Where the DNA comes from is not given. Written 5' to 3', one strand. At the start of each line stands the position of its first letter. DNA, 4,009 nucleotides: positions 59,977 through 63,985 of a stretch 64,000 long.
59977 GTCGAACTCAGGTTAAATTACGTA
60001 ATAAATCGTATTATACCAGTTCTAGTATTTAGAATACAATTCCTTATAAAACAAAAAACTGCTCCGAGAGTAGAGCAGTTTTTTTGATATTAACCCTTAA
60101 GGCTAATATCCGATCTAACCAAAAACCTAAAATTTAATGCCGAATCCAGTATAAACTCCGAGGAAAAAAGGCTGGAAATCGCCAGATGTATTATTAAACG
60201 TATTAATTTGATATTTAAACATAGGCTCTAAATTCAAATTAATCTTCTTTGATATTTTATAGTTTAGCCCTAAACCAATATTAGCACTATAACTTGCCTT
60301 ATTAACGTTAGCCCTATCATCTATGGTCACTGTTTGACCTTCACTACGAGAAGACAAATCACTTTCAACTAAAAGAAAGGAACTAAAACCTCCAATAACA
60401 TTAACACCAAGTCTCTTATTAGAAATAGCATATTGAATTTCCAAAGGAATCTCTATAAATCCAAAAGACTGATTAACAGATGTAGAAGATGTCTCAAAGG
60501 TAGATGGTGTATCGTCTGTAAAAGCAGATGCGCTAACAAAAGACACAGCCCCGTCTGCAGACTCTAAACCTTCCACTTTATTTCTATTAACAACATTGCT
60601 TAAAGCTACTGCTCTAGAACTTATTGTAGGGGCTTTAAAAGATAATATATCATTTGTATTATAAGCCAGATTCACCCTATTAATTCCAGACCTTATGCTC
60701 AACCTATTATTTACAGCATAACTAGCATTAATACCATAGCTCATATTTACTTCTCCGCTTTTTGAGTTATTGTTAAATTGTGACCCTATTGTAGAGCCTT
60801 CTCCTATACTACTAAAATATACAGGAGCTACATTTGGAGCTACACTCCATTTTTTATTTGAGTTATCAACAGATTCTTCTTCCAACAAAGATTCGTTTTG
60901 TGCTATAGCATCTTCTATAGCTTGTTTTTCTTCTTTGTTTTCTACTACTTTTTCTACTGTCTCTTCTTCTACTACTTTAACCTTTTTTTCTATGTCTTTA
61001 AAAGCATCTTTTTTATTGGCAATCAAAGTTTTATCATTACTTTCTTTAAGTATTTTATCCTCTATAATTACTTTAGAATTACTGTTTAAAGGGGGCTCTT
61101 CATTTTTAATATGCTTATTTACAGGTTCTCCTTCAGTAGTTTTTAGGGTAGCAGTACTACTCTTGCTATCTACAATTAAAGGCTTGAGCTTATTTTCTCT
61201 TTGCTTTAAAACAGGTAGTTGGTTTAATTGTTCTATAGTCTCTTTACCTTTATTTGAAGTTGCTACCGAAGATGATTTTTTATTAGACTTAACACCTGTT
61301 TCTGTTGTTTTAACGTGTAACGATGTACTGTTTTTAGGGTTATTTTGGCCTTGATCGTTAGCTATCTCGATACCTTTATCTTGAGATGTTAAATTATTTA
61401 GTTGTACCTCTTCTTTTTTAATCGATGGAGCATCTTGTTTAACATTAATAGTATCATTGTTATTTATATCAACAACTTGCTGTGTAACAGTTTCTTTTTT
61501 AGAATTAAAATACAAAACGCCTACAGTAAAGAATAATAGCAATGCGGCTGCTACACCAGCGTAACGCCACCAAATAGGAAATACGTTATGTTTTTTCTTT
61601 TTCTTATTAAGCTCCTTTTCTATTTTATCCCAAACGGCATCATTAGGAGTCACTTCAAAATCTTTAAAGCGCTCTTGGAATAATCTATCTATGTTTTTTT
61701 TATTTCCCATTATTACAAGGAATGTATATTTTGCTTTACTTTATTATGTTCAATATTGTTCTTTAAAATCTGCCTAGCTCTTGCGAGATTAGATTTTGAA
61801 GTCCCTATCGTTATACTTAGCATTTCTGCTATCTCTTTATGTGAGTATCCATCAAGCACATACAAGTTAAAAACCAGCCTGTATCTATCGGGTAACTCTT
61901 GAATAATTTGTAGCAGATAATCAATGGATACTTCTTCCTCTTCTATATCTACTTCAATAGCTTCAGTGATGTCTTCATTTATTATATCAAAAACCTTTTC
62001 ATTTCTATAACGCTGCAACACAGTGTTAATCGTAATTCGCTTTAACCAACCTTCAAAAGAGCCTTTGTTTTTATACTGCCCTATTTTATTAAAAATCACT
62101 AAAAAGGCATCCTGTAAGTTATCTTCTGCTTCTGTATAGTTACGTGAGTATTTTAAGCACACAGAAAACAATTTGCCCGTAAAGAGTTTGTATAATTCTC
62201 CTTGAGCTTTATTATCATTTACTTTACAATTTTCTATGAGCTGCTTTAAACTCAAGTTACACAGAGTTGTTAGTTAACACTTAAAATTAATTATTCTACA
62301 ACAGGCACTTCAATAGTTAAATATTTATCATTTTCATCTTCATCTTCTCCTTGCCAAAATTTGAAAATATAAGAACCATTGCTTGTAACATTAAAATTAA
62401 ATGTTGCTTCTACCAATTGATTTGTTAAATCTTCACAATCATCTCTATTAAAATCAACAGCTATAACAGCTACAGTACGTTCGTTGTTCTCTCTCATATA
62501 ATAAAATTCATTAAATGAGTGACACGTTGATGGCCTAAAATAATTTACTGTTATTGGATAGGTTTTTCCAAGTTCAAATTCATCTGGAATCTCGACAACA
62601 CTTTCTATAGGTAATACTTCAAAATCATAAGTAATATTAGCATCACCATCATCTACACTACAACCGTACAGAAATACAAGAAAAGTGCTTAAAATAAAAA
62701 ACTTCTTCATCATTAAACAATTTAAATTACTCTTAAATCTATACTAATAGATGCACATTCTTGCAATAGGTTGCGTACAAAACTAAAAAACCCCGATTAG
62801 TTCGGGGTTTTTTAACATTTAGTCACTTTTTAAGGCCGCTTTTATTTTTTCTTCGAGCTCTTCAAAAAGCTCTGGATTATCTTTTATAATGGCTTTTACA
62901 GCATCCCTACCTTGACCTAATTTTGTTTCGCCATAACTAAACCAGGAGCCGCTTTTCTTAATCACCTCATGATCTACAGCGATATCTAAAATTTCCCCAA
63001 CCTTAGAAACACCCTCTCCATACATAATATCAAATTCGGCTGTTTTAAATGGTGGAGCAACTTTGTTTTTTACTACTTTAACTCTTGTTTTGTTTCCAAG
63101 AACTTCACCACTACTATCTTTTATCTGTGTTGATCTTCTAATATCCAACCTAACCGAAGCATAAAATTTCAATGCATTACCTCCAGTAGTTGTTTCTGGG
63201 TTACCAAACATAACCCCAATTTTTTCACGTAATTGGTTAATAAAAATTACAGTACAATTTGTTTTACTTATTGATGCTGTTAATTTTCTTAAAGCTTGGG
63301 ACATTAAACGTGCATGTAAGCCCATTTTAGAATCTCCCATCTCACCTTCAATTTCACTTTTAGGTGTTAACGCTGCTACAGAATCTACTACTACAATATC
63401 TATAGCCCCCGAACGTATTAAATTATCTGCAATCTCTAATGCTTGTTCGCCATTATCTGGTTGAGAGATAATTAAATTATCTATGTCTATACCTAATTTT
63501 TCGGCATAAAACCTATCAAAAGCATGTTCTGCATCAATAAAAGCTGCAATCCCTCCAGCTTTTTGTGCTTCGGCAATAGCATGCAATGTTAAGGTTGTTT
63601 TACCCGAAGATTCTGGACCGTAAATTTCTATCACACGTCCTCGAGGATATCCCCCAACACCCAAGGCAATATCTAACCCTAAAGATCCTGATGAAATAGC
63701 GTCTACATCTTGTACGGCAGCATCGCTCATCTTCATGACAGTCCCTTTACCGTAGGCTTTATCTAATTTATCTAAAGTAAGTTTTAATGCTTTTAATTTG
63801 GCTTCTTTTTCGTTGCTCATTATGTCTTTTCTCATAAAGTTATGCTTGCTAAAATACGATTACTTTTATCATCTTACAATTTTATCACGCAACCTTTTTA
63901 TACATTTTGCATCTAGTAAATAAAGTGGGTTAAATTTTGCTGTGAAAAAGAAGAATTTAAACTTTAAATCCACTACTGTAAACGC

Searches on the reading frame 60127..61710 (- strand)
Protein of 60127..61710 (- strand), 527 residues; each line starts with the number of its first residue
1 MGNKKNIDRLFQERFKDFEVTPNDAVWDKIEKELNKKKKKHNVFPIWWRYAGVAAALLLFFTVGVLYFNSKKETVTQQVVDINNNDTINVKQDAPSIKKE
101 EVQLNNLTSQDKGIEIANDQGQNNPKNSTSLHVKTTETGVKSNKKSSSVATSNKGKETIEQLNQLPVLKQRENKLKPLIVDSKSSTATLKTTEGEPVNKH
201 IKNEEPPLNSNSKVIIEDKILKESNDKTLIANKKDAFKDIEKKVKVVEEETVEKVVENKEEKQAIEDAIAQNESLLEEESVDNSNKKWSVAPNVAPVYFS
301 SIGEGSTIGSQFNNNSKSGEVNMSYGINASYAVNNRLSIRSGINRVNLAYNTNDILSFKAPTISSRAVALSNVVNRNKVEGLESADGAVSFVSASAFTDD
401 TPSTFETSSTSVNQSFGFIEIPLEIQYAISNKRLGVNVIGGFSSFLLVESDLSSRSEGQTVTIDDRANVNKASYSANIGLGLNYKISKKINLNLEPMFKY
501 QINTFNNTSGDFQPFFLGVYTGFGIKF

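Call 19: search_protein_families(library=pfam, proteins=[window:60127-61710:-], max_evalue=0.001)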
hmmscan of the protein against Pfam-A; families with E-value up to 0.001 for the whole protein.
window:60127-61710:- (527 aa): 2 families
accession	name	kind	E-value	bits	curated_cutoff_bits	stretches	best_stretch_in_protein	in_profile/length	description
PF13568.12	OMP_b-brl_2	-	2.2e-06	28.3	27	1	309-494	19-164/175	Outer membrane protein beta-barrel domain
PF13505.12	OMP_b-brl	-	5.3e-05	23.9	28.7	0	404-518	79-170/175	Outer membrane protein beta-barrel domain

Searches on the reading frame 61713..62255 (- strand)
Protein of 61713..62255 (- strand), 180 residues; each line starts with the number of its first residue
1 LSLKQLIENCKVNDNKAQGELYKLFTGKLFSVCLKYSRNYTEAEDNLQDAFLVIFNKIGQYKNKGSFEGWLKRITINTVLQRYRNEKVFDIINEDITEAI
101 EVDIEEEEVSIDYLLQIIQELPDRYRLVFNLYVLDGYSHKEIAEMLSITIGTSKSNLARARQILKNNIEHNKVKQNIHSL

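Call 19: search_protein_families(library=pfam, proteins=[window:61713-62255:-], max_evalue=0.001)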
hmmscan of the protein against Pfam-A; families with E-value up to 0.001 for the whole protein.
window:61713-62255:- (180 aa): 6 families
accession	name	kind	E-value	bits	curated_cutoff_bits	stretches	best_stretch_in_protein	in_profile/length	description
PF08281.18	Sigma70_r4_2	-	2.6e-17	62.6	25.7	1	112-162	2-52/54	Sigma-70, region 4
PF04542.20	Sigma70_r2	-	2.7e-12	46.7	24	1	21-87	1-69/71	Sigma-70 region 2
PF04545.22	Sigma70_r4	-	1.2e-07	31.6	24.1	1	118-165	2-49/50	Sigma-70, region 4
PF07638.17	Sigma70_ECF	-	2.2e-07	31.4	21.1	1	98-168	113-183/185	ECF sigma factor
PF03395.19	Pox_P4A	-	0.00031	19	25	1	21-108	8-98/882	Poxvirus P4A protein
PF04297.20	UPF0122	-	0.00032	21.4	22.7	1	107-167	3-64/101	Putative helix-turn-helix protein, YlxM / p13 like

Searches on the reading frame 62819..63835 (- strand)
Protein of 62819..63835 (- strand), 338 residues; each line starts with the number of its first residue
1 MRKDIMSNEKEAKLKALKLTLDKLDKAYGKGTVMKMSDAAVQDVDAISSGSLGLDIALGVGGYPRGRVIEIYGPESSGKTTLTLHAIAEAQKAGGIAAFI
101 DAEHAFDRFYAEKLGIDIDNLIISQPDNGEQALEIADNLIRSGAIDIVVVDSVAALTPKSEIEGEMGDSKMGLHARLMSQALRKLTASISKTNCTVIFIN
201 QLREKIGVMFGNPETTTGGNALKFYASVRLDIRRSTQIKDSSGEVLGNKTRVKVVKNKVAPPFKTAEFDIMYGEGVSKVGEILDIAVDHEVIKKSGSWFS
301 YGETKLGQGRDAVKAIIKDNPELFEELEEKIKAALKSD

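Call 19: search_protein_families(library=pfam, proteins=[window:62819-63835:-], max_evalue=0.001)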
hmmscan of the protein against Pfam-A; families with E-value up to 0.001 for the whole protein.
window:62819-63835:- (338 aa): 7 families
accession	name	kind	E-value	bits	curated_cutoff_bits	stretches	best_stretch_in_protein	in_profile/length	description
PF00154.27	RecA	-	3e-141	469.8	27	1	15-277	1-262/262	recA bacterial DNA recombination protein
PF21096.2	RecA_C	-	2.8e-25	88.7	27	1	280-336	1-57/57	RecA C-terminal domain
PF06745.19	ATPase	-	2.2e-09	37.5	26.6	1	49-213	3-167/231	KaiC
PF08423.17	Rad51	-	1.5e-08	34.6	22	1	44-235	5-212/244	Rad51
PF13479.12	AAA_24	-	2.9e-05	24.4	27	1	67-203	3-131/195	AAA domain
PF13481.12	AAA_25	-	3.8e-05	23.9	27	0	63-202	30-190/195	AAA domain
PF01637.24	ATPase_2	-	8.1e-05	23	33.2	1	67-154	21-79/225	ATPase domain predominantly from Archaea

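Call 61: list_cluster_members(proteins=[window:62819-63835:-, window:51214-52833:+, window:16508-17116:+])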
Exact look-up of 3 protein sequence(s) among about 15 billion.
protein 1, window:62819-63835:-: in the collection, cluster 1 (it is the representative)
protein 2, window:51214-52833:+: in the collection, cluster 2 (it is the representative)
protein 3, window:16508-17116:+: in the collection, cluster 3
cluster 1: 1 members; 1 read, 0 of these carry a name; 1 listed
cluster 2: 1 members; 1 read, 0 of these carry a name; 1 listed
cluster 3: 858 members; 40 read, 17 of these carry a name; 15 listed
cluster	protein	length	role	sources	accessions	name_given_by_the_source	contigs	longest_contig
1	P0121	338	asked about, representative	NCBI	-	-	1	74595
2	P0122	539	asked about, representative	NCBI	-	-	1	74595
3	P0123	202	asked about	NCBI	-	-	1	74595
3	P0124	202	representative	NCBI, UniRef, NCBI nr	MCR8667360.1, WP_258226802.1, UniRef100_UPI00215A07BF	superoxide dismutase [Aestuariibaculum sp. M13] | superoxide dismutase n=1 Tax=Aestuariibaculum sp. M13 TaxID=2967132 RepID=UPI00215A07BF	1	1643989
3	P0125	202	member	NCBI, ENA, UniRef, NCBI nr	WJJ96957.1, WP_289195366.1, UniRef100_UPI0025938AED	superoxide dismutase [Algibacter luteus] | superoxide dismutase n=1 Tax=Algibacter luteus TaxID=1178825 RepID=UPI0025938AED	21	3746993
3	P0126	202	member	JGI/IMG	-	Fe-Mn family superoxide dismutase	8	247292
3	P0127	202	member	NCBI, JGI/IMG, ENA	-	Fe-Mn family superoxide dismutase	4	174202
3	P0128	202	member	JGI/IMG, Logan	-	Fe-Mn family superoxide dismutase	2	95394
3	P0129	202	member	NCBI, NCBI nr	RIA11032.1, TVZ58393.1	Fe-Mn family superoxide dismutase [Flavobacteriaceae bacterium MAR_2010_72]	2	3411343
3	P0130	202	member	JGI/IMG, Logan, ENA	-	Fe-Mn family superoxide dismutase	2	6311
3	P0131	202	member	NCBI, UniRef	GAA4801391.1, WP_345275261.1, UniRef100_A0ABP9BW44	superoxide dismutase [Litoribaculum gwangyangense] | Superoxide dismutase n=1 Tax=Litoribaculum gwangyangense TaxID=1130722 ...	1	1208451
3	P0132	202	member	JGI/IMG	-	Fe-Mn family superoxide dismutase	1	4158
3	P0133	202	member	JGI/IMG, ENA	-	Fe-Mn family superoxide dismutase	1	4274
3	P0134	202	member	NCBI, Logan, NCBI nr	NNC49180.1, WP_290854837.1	MAG: superoxide dismutase [Flaviramulus sp.] | superoxide dismutase [Flaviramulus sp.]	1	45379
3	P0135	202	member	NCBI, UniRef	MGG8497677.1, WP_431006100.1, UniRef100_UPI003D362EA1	superoxide dismutase [Tenacibaculum sp. TC6] | superoxide dismutase n=1 Tax=Tenacibaculum sp. TC6 TaxID=3423223 RepID=UPI003D362EA1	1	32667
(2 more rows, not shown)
